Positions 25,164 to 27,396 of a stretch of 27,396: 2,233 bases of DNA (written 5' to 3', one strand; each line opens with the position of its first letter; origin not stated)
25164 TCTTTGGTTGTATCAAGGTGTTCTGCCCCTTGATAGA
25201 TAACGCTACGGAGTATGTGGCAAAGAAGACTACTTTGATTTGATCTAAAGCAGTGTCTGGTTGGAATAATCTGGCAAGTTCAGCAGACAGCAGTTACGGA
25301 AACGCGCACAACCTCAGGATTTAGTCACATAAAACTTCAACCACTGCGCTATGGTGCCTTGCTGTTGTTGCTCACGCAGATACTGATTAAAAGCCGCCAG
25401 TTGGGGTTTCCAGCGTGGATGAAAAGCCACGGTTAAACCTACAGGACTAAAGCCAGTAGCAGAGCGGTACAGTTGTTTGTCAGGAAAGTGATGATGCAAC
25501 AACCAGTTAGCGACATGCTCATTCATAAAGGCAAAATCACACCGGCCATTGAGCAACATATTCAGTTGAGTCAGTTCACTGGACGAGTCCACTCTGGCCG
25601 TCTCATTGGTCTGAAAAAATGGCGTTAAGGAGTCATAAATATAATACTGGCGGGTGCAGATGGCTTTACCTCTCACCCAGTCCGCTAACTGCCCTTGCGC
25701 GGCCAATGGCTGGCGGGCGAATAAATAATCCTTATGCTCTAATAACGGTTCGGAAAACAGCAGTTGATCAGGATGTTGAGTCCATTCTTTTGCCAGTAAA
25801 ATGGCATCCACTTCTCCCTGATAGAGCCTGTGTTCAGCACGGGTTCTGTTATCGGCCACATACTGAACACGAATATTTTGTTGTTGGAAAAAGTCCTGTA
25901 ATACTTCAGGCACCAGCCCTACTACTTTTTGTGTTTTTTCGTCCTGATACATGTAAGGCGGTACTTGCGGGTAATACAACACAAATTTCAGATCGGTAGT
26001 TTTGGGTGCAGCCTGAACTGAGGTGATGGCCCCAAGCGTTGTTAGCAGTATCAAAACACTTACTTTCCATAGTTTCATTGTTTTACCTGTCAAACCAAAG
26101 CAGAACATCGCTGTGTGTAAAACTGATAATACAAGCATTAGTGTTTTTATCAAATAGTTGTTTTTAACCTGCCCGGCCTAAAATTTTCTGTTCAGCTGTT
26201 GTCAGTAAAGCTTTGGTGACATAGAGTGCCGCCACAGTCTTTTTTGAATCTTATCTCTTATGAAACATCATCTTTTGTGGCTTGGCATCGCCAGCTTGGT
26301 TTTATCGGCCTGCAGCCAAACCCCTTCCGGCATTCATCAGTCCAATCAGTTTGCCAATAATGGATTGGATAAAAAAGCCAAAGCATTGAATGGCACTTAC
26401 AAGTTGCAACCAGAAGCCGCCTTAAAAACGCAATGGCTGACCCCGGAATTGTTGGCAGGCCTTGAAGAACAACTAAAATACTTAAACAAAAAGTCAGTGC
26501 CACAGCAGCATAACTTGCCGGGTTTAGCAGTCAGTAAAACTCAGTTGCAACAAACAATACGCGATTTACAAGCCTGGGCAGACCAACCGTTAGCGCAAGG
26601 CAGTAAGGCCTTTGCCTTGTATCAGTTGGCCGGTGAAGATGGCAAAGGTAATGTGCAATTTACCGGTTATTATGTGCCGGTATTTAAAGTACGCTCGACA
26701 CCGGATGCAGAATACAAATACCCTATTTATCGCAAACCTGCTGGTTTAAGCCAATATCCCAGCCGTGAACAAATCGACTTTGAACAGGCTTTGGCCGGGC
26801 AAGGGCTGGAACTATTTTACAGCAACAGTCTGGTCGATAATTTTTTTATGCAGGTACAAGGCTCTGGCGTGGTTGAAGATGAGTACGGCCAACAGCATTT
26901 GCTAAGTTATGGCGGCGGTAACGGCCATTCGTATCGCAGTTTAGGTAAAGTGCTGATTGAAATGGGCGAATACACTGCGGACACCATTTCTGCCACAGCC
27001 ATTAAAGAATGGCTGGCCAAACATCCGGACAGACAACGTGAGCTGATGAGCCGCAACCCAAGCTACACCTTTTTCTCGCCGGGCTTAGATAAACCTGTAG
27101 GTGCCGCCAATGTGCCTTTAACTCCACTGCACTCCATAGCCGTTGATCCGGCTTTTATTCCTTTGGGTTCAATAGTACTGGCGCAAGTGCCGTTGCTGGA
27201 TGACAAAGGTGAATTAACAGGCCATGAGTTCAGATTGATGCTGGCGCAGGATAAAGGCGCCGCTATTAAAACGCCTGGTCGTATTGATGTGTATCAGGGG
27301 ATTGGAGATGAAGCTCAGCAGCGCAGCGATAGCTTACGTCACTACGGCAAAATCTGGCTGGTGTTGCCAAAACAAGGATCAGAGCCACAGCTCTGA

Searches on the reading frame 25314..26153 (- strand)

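Call 79: search_protein_families(library=pfam, proteins=[window:25314-26153:-], max_evalue=0.001)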
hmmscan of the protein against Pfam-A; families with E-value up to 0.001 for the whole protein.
window:25314-26153:- (279 aa): 2 families
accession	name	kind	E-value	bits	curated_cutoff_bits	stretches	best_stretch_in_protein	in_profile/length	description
PF00497.25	SBP_bac_3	-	3.1e-09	37.1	26.4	1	60-275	5-129/132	Bacterial extracellular solute-binding proteins, family 3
PF03466.25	LysR_substrate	-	1.1e-05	25.3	28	0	79-154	19-94/209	LysR substrate binding domain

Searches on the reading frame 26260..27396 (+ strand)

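Call 79: search_protein_families(library=pfam, proteins=[window:26260-27396:+], max_evalue=0.001)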
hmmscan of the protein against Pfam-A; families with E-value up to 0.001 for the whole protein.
window:26260-27396:+ (378 aa): 2 families
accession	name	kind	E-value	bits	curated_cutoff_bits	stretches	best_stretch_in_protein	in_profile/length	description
PF03562.22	MltA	-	7e-39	133.9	24.3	1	134-272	2-162/163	MltA specific insert domain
PF06725.17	3D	-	2.8e-18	66.3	23.8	1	292-368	2-71/72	3D domain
